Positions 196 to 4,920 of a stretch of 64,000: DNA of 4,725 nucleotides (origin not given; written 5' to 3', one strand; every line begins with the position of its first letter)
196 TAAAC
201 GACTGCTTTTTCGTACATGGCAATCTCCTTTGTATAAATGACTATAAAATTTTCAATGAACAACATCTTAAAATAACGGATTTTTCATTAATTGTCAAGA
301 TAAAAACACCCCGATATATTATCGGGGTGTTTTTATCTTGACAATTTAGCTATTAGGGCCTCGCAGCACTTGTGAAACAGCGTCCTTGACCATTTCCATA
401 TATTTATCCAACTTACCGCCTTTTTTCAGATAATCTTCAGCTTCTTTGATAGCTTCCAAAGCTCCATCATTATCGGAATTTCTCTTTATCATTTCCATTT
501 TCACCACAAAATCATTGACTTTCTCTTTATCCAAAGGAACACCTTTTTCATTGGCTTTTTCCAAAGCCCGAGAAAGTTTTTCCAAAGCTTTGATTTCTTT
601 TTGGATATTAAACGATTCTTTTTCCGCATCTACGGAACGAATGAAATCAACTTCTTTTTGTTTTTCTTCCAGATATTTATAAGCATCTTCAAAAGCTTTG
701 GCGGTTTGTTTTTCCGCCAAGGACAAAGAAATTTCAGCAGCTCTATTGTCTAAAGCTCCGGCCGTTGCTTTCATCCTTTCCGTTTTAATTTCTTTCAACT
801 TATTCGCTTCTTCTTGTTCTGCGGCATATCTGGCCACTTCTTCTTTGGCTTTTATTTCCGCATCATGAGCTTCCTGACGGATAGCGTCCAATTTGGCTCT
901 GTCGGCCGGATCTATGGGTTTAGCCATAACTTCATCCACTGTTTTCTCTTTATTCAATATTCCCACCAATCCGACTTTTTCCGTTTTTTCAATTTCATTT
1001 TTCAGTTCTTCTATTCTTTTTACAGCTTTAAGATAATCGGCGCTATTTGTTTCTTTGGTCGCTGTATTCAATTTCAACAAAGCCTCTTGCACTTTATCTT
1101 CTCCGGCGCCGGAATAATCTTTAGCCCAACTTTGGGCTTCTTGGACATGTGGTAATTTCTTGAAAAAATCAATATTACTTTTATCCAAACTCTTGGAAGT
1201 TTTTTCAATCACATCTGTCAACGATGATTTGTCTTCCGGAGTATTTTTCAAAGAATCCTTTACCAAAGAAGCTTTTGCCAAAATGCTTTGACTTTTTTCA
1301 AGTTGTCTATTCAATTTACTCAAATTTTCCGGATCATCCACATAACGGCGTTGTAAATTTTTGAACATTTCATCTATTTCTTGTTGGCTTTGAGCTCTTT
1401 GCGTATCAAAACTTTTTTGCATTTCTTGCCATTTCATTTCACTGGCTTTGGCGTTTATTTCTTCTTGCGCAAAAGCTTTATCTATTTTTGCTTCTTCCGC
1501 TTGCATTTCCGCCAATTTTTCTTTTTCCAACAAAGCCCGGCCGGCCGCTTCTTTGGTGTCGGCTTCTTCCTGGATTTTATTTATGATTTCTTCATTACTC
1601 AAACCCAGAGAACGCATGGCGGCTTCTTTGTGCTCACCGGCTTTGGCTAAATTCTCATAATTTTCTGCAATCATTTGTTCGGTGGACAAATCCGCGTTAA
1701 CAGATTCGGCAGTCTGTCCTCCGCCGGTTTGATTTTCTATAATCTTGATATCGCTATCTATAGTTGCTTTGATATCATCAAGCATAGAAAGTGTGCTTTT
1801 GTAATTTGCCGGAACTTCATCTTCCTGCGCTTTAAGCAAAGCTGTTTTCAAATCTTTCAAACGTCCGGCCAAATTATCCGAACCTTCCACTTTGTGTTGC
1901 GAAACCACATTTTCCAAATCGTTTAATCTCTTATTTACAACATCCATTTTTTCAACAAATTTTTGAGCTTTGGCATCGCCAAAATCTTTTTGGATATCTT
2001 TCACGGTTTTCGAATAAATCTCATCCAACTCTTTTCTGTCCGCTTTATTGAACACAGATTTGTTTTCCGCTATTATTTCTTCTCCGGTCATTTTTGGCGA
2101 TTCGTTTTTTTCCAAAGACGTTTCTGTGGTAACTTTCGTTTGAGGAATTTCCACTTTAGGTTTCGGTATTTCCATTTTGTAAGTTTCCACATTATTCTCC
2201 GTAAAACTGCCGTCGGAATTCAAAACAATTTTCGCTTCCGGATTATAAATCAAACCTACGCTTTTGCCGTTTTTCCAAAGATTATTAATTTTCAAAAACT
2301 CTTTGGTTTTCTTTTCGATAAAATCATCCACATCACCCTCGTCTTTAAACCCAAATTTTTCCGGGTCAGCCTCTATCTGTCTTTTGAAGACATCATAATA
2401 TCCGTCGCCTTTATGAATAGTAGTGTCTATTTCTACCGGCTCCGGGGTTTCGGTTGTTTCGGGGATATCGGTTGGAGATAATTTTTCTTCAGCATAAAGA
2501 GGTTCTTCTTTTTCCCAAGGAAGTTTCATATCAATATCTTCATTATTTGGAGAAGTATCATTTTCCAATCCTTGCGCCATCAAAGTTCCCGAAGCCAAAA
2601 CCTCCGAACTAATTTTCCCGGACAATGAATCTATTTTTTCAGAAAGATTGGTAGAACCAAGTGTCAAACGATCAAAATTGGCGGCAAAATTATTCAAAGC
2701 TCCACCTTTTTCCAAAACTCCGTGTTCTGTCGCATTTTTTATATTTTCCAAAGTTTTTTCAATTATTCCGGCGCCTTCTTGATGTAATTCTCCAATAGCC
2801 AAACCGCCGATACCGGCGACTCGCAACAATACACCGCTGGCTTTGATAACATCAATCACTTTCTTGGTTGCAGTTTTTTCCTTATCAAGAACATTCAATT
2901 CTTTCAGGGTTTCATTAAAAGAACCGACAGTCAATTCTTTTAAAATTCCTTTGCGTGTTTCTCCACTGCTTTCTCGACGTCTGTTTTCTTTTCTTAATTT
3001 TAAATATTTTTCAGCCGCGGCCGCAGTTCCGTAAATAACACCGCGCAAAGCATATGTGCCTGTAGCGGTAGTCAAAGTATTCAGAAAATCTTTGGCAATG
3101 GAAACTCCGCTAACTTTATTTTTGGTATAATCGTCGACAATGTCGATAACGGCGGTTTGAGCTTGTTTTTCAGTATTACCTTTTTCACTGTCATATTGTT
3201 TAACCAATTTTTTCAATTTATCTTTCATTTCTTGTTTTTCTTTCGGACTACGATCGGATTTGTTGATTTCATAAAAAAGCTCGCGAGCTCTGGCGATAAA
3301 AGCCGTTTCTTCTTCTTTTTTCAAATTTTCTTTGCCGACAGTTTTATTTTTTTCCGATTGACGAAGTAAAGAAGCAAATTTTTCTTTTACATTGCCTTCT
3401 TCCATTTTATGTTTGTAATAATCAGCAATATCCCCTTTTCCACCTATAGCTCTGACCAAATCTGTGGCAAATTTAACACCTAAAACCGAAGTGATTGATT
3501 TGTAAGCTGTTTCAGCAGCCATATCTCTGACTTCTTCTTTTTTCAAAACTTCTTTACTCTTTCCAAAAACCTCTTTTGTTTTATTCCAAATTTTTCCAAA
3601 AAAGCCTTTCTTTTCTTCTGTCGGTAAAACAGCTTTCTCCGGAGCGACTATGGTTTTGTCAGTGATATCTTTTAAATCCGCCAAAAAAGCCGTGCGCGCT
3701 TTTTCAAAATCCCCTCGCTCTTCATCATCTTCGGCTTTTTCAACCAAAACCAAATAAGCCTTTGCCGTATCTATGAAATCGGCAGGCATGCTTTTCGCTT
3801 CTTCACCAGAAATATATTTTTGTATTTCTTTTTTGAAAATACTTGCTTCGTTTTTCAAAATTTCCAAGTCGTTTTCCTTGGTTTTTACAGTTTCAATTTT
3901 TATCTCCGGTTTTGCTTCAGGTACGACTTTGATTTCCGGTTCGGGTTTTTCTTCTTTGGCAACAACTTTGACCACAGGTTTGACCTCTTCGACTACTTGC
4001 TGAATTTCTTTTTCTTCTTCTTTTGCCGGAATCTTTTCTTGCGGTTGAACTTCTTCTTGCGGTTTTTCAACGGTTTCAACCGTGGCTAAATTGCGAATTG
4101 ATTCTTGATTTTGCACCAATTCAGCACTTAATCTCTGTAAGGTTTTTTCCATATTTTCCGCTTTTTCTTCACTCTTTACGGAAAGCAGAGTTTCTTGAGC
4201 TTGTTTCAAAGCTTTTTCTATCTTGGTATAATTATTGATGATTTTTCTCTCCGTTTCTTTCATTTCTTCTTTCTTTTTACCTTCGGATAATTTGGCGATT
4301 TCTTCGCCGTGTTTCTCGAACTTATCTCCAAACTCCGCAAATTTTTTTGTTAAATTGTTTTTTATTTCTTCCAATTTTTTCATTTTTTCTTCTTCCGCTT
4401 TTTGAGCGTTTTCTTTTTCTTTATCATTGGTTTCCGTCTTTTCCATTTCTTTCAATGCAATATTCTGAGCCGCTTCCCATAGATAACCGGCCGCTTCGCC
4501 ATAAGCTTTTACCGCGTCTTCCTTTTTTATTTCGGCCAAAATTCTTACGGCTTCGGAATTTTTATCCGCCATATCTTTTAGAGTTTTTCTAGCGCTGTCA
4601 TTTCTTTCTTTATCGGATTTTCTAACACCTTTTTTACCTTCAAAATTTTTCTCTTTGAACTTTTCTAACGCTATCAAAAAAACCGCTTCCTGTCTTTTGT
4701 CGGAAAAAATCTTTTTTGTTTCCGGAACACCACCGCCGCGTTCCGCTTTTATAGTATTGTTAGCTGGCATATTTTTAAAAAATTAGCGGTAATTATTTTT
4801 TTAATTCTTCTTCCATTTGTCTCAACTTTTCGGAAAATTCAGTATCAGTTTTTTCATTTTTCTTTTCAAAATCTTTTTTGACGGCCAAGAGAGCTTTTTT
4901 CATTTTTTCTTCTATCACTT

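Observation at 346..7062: Five-gene same-strand array: PDZ protein, Wzz/PCP-like, two micro-proteins, 1474-aa coiled-coil giant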

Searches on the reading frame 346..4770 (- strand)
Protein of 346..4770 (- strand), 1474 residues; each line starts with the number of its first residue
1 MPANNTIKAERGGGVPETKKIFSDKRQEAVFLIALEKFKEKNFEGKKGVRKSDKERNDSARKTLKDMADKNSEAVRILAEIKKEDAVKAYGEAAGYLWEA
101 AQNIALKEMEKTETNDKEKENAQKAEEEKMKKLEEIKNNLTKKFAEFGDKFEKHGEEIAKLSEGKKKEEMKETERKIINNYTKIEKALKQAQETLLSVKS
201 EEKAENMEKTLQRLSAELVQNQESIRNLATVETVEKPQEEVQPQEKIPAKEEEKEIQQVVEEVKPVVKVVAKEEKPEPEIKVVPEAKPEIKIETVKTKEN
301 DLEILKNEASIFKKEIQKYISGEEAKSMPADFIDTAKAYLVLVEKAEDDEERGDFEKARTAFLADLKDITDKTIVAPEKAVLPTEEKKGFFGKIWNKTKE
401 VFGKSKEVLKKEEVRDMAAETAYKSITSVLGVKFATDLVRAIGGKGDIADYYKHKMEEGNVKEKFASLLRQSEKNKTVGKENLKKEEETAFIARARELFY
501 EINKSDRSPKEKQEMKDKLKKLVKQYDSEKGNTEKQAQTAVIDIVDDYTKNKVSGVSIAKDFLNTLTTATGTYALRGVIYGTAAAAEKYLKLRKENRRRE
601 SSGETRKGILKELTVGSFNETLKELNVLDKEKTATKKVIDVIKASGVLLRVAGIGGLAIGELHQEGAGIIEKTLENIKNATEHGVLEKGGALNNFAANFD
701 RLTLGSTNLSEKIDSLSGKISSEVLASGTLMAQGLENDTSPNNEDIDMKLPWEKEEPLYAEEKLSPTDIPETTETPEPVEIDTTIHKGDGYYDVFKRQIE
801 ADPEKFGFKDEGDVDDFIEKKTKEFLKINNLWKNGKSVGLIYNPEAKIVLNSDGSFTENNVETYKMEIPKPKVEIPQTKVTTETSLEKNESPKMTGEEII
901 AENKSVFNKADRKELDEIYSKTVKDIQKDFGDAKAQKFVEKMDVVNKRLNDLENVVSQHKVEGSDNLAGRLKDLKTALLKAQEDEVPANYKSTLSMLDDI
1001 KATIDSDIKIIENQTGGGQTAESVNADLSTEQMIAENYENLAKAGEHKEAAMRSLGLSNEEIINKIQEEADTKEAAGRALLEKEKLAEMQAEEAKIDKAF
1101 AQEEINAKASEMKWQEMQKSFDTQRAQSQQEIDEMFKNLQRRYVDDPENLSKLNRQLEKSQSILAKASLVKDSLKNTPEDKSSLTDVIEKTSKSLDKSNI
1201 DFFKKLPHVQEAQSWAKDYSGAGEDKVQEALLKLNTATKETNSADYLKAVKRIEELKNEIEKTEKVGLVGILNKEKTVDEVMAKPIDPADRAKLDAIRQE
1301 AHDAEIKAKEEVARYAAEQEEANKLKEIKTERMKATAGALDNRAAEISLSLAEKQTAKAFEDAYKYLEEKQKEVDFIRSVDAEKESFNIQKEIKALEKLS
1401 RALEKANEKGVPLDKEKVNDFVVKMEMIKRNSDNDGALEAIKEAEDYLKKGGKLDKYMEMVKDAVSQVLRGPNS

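Call 3: search_protein_families(library=pfam, proteins=[window:346-4770:-], max_evalue=1)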
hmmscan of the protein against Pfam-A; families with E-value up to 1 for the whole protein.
window:346-4770:- (1474 aa): 2 families
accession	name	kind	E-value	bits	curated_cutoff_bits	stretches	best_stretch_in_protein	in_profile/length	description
PF12464.13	Mac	-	0.21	12.3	22.1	0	493-523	21-49/53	Maltose acetyltransferase hexapeptide capping motif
PF14875.11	PIP49_N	-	0.32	11.2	21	0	1419-1466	90-140/158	N-term cysteine-rich ER, FAM69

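Call 4: search_protein_families(library=ncbifam, proteins=[window:346-4770:-], max_evalue=1)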
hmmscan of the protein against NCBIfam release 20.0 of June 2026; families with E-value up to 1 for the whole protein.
window:346-4770:- (1474 aa): 1 family
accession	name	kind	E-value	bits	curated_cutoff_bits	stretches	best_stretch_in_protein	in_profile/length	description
NF007709.0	PRK10404.1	equivalog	0.39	11.3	139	0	918-959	16-57/101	stress response protein ElaB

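Call 11: search_protein_families(library=phrogs, proteins=[window:346-4770:-], max_evalue=0.1)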
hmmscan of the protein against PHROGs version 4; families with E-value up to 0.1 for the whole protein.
window:346-4770:- (1474 aa): 0 families

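Call 86: search_protein_families(library=padloc, proteins=[window:346-4770:-], max_evalue=0.01)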
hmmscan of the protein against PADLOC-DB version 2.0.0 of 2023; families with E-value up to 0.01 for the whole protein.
window:346-4770:- (1474 aa): 0 families

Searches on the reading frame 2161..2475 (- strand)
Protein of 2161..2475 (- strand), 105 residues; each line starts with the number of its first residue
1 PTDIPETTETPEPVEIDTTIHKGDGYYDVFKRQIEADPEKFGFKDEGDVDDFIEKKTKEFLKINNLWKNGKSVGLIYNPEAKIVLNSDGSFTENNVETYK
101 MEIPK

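Call 68: search_solved_structures(query=A5, max_evalue=5)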
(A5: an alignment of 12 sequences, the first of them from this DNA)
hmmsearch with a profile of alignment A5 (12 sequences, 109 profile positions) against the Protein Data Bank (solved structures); distinct sequences matched with E-value up to 5: 1.
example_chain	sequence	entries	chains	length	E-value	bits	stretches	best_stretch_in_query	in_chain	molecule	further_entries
2gqb_A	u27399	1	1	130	0.47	13.6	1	39-68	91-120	conserved hypothetical protein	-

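Call 69: search_protein_families(library=pfam, alignment_id=A5, max_evalue=1)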
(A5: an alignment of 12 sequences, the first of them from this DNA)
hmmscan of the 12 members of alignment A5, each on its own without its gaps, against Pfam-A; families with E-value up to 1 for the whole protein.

A. member 1, seq(105 aa): 0 families

B. families by the number of members that match (of 12 scanned): 4 families
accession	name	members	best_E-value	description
PF03992.22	ABM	1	0.13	Antibiotic biosynthesis monooxygenase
PF17289.8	Terminase_6C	1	0.14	Terminase RNaseH-like domain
PF17045.10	CEP63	1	0.25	Centrosomal protein of 63 kDa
PF07661.19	MORN_2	1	0.34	MORN repeat variant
